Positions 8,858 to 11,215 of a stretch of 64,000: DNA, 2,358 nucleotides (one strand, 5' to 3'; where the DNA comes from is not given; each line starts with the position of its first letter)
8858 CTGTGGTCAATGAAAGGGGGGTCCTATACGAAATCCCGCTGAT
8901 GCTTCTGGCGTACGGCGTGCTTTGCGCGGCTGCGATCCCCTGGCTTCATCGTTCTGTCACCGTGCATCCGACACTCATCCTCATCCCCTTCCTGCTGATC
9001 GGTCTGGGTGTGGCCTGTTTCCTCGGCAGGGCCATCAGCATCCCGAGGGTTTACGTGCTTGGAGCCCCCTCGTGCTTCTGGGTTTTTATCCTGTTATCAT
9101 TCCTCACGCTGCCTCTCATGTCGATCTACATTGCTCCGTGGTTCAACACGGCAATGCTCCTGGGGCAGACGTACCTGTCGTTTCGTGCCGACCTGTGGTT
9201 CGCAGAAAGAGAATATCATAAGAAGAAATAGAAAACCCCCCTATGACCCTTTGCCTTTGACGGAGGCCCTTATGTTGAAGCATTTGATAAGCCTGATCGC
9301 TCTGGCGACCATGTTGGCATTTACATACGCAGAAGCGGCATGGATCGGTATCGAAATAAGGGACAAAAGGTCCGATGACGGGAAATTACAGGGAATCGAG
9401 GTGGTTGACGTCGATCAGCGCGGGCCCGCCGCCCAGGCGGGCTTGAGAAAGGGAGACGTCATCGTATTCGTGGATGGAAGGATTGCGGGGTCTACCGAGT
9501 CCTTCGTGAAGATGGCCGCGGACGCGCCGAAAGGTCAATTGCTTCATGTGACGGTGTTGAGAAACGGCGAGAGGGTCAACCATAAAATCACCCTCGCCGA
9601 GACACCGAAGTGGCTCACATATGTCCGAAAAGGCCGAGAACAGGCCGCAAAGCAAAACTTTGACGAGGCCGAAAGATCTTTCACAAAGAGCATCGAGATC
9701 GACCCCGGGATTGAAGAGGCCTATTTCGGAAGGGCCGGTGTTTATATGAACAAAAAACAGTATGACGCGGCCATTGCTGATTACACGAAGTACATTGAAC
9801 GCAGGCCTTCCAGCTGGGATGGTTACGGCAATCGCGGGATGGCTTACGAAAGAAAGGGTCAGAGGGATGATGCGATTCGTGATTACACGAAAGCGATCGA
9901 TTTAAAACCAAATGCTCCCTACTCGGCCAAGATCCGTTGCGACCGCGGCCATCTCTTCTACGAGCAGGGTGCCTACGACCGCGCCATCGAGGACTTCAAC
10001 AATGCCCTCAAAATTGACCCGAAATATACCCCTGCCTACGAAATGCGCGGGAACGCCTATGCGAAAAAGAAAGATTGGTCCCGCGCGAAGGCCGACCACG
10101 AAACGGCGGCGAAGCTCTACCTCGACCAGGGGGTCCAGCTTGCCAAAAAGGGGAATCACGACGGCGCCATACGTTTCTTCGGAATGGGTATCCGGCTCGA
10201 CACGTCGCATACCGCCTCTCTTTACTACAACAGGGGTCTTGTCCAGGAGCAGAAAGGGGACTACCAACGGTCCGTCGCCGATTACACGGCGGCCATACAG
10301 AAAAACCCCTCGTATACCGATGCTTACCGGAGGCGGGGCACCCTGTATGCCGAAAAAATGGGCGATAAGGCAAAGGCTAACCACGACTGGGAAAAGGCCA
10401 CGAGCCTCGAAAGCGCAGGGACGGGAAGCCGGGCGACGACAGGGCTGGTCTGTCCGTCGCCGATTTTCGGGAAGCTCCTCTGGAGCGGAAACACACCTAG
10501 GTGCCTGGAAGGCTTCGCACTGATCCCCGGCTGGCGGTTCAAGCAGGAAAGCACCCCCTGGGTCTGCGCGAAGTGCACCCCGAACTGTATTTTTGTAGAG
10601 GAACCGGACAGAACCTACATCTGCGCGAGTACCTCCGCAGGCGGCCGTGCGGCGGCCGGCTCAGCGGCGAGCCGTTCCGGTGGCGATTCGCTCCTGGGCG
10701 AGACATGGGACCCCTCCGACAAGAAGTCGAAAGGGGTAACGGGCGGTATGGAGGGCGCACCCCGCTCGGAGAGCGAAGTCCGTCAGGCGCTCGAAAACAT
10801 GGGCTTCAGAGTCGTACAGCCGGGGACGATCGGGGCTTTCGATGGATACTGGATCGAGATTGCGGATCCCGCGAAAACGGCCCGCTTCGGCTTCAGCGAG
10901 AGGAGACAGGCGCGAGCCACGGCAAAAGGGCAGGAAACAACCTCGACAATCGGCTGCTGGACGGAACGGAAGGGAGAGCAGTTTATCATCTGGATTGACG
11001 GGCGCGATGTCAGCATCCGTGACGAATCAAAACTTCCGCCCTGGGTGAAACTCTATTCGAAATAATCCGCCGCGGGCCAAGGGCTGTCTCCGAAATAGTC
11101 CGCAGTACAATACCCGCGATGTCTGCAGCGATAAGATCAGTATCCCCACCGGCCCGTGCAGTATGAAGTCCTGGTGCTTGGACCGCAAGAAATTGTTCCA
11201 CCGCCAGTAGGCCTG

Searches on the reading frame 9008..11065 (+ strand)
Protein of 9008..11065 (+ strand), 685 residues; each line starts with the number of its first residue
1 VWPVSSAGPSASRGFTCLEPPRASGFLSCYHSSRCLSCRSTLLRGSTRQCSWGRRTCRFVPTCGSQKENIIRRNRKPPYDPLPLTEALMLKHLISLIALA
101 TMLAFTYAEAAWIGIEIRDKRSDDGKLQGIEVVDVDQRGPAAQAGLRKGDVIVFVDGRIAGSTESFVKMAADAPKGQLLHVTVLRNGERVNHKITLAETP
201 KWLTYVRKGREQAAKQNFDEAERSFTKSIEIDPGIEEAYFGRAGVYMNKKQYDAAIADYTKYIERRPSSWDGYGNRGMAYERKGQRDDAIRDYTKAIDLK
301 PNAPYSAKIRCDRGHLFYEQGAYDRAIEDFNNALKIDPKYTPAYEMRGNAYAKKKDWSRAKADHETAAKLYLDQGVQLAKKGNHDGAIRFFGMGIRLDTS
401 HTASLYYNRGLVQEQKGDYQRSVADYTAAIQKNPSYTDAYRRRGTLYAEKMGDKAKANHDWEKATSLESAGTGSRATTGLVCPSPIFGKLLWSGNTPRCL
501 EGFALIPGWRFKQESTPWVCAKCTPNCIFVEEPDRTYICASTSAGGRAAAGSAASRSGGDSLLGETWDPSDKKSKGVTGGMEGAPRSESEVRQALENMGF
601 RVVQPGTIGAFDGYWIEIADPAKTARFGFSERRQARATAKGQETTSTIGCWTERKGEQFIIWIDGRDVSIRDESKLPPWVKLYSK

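Call 71: search_protein_families(library=pfam, proteins=[window:9008-11065:+], max_evalue=0.00001)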
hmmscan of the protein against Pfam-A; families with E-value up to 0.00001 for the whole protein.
window:9008-11065:+ (685 aa): 16 families
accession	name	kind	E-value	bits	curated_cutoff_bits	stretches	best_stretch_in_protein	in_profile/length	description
PF00515.34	TPR_1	-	1e-43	145.8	27.8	3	307-340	1-34/34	Tetratricopeptide repeat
PF07719.23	TPR_2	-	3.3e-38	127.1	27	1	271-302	2-33/34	Tetratricopeptide repeat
PF13181.12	TPR_8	-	4.4e-29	98.6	25.7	0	273-302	4-33/34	Tetratricopeptide repeat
PF13414.12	TPR_11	-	3e-27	94.5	26.8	1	314-354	1-41/42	TPR repeat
PF13431.12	TPR_17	-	1.4e-22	78.5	24.4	0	225-257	2-34/34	Tetratricopeptide repeat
PF13432.12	TPR_16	-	1.6e-22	80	32.7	2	276-339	3-63/65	Tetratricopeptide repeat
PF13371.12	TPR_9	-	3.3e-18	65.9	35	0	245-310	4-69/73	Tetratricopeptide repeat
PF14559.12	TPR_19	-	2.1e-14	54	25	0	318-362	2-46/68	Tetratricopeptide repeat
PF13180.12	PDZ_2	-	8.8e-14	52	27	1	113-196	3-80/80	PDZ domain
PF13424.12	TPR_12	-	1.1e-13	51.5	30.1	1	273-338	6-76/77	Tetratricopeptide repeat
PF13428.12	TPR_14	-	3.7e-13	49.2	23.5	0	313-348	7-42/44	Tetratricopeptide repeat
PF13174.12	TPR_6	-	1.8e-09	38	26.3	0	237-269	1-33/33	Tetratricopeptide repeat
PF17820.7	PDZ_6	-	9.6e-08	32.1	27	1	132-185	2-54/54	PDZ domain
PF24575.1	TPR_Slam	-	4.2e-07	30.8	35.2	0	405-437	49-81/104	Surface lipoprotein assembly modifier, N-terminal TPR repeats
PF00595.29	PDZ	-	4.6e-07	30.6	23.2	1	111-174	10-72/81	PDZ domain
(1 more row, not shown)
